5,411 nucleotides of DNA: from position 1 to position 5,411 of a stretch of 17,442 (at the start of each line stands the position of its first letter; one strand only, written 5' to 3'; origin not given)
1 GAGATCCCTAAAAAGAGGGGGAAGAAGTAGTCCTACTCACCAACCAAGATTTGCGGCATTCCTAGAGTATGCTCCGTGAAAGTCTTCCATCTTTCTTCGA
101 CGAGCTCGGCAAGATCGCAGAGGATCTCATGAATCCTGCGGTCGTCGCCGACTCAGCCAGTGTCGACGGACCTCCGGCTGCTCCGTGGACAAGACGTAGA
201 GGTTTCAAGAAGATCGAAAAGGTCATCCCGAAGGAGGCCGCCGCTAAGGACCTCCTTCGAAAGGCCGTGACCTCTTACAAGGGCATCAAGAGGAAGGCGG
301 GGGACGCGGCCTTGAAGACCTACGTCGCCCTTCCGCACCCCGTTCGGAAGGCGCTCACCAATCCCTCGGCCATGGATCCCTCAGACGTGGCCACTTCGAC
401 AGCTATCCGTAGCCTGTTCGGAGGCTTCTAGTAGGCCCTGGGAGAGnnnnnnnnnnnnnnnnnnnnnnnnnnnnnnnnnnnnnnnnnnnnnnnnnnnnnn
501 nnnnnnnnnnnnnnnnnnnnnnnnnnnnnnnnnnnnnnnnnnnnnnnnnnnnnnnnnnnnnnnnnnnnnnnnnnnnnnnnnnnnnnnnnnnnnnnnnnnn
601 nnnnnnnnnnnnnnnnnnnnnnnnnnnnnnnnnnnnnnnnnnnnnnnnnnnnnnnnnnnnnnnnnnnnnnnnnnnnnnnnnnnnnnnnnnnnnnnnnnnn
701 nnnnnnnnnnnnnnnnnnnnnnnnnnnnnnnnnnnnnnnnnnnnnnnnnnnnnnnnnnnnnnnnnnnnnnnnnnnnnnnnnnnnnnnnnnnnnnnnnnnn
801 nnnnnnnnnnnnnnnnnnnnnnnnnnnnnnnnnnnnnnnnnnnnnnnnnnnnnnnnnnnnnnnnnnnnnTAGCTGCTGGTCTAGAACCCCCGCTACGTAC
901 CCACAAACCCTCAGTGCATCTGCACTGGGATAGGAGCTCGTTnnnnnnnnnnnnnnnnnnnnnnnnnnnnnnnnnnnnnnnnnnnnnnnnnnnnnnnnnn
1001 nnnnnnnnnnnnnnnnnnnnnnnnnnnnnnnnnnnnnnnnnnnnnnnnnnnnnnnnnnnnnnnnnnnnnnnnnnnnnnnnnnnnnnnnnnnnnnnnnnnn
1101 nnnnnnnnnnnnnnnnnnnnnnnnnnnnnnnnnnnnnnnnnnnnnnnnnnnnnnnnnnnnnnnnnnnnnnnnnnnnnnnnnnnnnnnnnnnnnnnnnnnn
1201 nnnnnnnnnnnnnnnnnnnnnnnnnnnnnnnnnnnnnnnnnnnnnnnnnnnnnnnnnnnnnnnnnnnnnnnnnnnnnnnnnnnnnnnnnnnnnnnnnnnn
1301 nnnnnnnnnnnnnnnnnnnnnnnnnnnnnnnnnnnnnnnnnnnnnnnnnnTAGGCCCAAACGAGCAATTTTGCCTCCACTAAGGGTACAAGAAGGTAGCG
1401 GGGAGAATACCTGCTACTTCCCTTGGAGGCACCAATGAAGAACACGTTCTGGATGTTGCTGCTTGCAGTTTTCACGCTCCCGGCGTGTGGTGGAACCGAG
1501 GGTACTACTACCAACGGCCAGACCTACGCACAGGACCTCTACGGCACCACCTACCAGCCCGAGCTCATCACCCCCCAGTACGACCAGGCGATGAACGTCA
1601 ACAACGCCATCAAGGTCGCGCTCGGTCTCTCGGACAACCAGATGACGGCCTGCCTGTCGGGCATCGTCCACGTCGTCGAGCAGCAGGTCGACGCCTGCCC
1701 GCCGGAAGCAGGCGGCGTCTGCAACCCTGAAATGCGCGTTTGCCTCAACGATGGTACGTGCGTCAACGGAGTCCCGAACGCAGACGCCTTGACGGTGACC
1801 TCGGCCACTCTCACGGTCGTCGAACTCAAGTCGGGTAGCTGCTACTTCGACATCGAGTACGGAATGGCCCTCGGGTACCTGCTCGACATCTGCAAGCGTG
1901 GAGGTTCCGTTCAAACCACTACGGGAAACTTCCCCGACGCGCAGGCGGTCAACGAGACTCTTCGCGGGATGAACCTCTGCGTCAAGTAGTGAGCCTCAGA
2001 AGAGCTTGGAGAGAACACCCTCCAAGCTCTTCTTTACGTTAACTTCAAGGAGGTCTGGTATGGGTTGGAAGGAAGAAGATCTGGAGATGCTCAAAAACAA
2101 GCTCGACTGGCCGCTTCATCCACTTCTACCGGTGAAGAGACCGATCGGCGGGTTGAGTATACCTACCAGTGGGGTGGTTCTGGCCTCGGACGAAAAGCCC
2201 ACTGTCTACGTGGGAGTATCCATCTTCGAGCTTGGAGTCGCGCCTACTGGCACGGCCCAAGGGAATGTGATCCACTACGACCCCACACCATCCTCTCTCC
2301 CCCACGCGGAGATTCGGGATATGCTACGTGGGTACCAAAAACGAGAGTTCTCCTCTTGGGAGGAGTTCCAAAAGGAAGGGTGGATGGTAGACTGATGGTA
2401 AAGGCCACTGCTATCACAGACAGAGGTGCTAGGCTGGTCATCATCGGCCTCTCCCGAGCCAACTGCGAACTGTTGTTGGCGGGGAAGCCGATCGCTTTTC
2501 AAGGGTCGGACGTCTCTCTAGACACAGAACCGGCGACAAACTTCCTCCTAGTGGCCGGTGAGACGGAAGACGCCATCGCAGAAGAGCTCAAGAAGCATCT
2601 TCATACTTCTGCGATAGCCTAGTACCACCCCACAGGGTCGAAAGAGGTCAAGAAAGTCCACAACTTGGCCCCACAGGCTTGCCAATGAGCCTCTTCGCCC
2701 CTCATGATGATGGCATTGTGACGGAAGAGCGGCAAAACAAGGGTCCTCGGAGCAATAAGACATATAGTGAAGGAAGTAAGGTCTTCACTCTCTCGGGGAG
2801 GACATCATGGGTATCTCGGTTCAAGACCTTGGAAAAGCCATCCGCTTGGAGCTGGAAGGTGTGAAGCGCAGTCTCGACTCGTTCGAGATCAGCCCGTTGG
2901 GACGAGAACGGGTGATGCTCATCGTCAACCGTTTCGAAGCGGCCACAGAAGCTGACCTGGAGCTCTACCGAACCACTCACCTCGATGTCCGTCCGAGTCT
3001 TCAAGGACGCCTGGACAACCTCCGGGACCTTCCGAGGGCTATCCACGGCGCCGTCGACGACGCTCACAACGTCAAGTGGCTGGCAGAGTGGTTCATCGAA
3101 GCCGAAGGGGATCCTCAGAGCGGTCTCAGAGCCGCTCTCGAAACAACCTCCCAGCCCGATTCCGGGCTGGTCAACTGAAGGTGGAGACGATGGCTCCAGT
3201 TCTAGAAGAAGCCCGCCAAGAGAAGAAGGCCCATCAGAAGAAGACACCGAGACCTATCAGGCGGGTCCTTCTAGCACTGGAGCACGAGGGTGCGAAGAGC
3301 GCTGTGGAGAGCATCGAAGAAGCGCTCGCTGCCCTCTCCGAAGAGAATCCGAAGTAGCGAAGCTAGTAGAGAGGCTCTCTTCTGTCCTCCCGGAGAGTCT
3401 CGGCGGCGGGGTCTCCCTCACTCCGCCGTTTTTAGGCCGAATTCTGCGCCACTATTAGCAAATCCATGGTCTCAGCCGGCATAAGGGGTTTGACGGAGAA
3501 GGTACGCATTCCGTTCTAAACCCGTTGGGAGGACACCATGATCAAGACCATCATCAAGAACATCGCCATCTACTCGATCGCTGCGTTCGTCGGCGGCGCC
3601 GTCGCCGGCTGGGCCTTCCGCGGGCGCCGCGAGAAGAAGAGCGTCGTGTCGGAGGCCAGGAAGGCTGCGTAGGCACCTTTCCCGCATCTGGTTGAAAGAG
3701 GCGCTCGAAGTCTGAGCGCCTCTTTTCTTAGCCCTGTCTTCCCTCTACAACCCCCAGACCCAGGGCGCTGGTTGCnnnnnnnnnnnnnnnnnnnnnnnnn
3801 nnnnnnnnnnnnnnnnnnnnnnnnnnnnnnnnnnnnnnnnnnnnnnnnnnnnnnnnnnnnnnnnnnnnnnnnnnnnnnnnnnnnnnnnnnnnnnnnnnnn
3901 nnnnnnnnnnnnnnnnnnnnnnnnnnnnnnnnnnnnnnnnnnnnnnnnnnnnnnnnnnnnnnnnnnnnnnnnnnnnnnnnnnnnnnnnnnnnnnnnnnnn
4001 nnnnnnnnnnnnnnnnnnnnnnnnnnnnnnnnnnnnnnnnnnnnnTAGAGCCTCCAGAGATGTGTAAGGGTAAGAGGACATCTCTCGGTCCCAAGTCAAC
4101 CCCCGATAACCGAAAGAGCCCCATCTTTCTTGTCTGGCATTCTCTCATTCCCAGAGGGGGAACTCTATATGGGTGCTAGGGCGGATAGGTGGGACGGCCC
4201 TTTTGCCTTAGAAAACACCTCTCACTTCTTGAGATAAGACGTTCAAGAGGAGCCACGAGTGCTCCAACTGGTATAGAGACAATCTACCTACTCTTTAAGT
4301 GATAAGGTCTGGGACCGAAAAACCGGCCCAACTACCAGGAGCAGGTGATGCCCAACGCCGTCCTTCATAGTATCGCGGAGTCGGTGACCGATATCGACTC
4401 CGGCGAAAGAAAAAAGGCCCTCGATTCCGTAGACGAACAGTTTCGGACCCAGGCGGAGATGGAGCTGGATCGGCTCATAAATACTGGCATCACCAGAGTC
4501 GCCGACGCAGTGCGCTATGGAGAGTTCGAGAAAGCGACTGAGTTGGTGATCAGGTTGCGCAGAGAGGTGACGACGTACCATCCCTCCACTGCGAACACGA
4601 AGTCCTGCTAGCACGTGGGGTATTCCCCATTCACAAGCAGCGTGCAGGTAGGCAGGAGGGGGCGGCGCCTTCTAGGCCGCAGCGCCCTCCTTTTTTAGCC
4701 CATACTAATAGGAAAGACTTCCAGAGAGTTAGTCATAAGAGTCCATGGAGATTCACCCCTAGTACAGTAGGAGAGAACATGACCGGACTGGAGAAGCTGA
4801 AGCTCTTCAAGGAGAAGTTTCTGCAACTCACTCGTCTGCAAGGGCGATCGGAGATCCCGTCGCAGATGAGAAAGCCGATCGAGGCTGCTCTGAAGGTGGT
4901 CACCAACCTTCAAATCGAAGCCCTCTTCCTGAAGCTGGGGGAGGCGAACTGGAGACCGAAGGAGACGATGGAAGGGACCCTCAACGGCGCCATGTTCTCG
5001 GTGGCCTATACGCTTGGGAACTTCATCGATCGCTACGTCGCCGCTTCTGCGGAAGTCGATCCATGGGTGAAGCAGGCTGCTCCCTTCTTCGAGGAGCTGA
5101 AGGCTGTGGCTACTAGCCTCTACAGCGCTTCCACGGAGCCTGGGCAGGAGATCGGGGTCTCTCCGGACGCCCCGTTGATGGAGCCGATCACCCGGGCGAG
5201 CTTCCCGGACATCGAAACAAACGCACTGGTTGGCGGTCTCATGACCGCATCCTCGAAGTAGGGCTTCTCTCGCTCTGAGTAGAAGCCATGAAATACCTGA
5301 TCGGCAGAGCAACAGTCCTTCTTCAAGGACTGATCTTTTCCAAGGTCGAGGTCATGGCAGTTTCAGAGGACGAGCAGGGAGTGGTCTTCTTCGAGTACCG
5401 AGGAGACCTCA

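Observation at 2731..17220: Recurrent bipartite promoter-like motif rGCAAA, 17 bp spacer, CATAAG, upstream of block-first genes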

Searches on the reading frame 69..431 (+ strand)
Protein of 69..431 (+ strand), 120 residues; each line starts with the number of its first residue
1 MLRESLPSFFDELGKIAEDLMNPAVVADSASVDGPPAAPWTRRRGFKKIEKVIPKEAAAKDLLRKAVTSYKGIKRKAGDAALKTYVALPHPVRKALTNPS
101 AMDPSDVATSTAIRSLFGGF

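Call 14: find_encoding_contigs(protein=window:69-431:+, flank=10000, max_places=6)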
Protein window:69-431:+ (120 aa): 1 contig read that carries it; 1 place shown.
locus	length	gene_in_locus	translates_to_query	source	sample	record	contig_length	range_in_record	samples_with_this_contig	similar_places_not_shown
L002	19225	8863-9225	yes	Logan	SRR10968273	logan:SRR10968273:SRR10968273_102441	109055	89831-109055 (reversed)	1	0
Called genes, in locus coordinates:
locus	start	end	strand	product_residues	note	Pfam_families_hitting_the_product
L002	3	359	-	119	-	?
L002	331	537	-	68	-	-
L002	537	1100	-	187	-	PF05838:Glyco_hydro_108, PF09374:PG_binding_3 (weak)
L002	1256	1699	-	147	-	-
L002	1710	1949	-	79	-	-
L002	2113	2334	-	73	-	PF24729:Acb2_Tad1_hairpin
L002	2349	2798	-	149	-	PF11750:DUF3307 (weak)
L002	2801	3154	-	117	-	-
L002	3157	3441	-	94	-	-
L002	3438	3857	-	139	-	-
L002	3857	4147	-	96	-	-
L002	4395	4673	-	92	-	-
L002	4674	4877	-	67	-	-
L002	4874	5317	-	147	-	-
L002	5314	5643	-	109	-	-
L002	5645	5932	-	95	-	-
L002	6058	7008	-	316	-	-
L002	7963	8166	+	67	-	PF13560:HTH_31, PF12844:HTH_19 (weak), PF01381:HTH_3, PF13443:HTH_26 (weak)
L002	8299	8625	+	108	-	-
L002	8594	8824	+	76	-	PF20600:ExoX-like_C (faint)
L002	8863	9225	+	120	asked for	-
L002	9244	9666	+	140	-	PF19715:DUF6210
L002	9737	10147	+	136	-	PF14081:DUF4262 (weak)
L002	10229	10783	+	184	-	-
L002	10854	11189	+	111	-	-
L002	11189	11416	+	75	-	-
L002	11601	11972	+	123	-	-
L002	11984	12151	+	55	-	-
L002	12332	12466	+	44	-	-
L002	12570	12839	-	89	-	-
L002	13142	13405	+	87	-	-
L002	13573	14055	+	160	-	-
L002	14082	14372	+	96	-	-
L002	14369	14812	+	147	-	-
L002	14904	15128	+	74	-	-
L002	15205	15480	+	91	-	-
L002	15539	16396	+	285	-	PF13407:Peripla_BP_4, PF00532:Peripla_BP_1, PF13377:Peripla_BP_3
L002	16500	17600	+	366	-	-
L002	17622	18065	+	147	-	-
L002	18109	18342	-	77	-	-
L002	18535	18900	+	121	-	-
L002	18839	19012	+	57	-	-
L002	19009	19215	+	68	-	-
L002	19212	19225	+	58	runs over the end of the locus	-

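Call 51: search_protein_families(library=pfam, max_evalue=0.1, proteins=[L002:6058-7008:-, L002:6926-7333:-, L002:7511-7825:-, L002:7354-7551:-])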
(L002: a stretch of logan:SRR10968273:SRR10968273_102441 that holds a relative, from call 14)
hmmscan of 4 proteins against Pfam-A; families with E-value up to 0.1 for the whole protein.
L002:6058-7008:- (316 aa): 1 family
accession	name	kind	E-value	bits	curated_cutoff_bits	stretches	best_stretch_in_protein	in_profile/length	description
PF19771.4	DUF6257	-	0.0015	18.7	26.2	1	153-176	33-56/61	Family of unknown function (DUF6257)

L002:6926-7333:- (135 aa): 4 families
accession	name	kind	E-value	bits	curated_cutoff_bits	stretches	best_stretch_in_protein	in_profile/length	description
PF09723.15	Zn_ribbon_8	-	0.051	14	34.4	0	25-37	23-34/41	Zinc ribbon domain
PF14311.12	DUF4379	-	0.066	13.9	24.5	0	50-64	27-41/56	Probable Treble clef zinc finger domain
PF12760.12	Zn_ribbon_IS1595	-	0.077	13.4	25.4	0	29-58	19-45/46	Transposase zinc-ribbon domain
PF13453.11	Zn_ribbon_TFIIB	-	0.09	12.6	22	0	32-56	2-25/41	Transcription factor zinc-finger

L002:7511-7825:- (104 aa): 0 families

L002:7354-7551:- (65 aa): 14 families
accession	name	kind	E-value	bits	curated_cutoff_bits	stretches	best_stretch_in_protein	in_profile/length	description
PF13560.12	HTH_31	-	1.1e-11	45.3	27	1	7-58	5-56/64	Helix-turn-helix domain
PF01381.28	HTH_3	-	1e-08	35.5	23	1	11-57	4-49/55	Helix-turn-helix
PF13744.12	HTH_37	-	2.9e-05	24.2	27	1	5-63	20-78/80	Helix-turn-helix domain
PF13443.12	HTH_26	-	3.6e-05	24.3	22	1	8-60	2-54/63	Cro/C1-type HTH DNA-binding domain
PF12844.13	HTH_19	-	4.4e-05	23.8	30.2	1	10-57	6-52/64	Helix-turn-helix domain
PF13384.12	HTH_23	-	0.00068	19.8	24.6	1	7-35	9-36/50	Homeodomain-like domain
PF15943.11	YdaS_toxin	-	0.0014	18.8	30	1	18-51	10-45/65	Bacterial toxin YdaS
PF02796.21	HTH_7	-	0.0018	18.8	23.8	1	7-36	12-41/45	Helix-turn-helix domain of resolvase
PF04545.22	Sigma70_r4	-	0.0025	17.7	24.1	1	6-33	10-37/50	Sigma-70, region 4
PF13518.12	HTH_28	-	0.003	18.1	25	1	7-35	4-31/52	Helix-turn-helix domain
PF13551.12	HTH_29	-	0.0087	16.6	28.1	1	11-35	6-31/64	Winged helix-turn helix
PF21716.3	dnstrm_HI1420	-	0.014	15.6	27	1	16-63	43-89/90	Probable addiction module antidote protein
PF19359.4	DUF5936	-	0.069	13.5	27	1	21-54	61-94/141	Family of unknown function (DUF5936)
PF13542.12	HTH_Tnp_ISL3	-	0.083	12.8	27.4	0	5-35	16-45/51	Helix-turn-helix domain of transposase family ISL3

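Call 58: find_related_loci(query=L002:537-1100:-, collection=genome_contigs, flank=2000)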
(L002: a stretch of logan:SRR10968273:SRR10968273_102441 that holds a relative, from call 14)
Query L002:537-1100:- (187 aa) in genome_contigs; peptide patterns used: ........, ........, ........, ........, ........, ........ (x = any residue, [..] = any of these).
116 stretches matched a pattern, but none encodes a relative of the query by tblastn (E <= 1e-3).

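Call 75: search_protein_families(library=pfam, max_evalue=0.1, proteins=[L002:7963-8166:+])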
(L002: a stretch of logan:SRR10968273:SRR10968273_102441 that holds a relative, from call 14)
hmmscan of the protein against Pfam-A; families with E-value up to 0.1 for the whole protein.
L002:7963-8166:+ (67 aa): 8 families
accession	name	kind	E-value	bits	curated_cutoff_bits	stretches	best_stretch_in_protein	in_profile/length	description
PF01381.28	HTH_3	-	4e-15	56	23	1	11-63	1-53/55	Helix-turn-helix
PF13560.12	HTH_31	-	7e-11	42.7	27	1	7-63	2-59/64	Helix-turn-helix domain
PF12844.13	HTH_19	-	8.2e-07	29.3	30.2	1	10-66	3-59/64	Helix-turn-helix domain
PF13443.12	HTH_26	-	9.5e-07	29.4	22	1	10-66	1-58/63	Cro/C1-type HTH DNA-binding domain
PF13413.12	HTH_25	-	0.0014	18.9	24.6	1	11-43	2-34/62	Helix-turn-helix domain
PF21291.3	CYNS_N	-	0.0029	18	27.1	1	8-62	5-59/69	Cyanate hydratase, N-terminal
PF04545.22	Sigma70_r4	-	0.053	13.5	24.1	0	17-41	18-42/50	Sigma-70, region 4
PF13744.12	HTH_37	-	0.084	13.1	27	0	5-43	17-55/80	Helix-turn-helix domain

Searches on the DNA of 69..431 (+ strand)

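Call 45: search_rna_families(sources=[L002, L003], threshold=gathering)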
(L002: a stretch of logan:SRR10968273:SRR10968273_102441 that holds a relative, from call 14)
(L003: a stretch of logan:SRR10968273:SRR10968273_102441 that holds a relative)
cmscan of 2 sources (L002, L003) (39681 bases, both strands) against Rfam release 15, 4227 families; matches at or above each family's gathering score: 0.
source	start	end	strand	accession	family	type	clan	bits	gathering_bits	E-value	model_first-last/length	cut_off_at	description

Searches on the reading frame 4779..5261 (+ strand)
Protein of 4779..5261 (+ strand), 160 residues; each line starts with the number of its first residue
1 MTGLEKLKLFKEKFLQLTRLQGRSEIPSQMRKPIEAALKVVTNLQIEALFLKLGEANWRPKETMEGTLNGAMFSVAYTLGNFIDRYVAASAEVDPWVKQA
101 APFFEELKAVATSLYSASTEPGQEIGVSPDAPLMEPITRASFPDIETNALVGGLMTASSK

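Call 9: search_protein_families(library=pfam, max_evalue=0.01, proteins=[window:4779-5261:+])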
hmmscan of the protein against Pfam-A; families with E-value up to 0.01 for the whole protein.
window:4779-5261:+ (160 aa): 0 families

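Call 10: search_protein_families(library=phrogs, max_evalue=0.01, proteins=[window:4779-5261:+])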
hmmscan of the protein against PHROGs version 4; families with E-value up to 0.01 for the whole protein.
window:4779-5261:+ (160 aa): 0 families

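Call 31: find_related_loci(query=window:4779-5261:+, collection=viral_contigs, flank=6000)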
Query window:4779-5261:+ (160 aa) in viral_contigs; peptide patterns used: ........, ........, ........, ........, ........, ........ (x = any residue, [..] = any of these).
22 stretches matched a pattern, but none encodes a relative of the query by tblastn (E <= 1e-3).

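Call 33: find_related_loci(query=window:4779-5261:+, collection=metagenome_contigs, flank=5000)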
Query window:4779-5261:+ (160 aa) in metagenome_contigs; peptide patterns used: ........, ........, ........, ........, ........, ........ (x = any residue, [..] = any of these).
433 stretches matched a pattern, but none encodes a relative of the query by tblastn (E <= 1e-3).
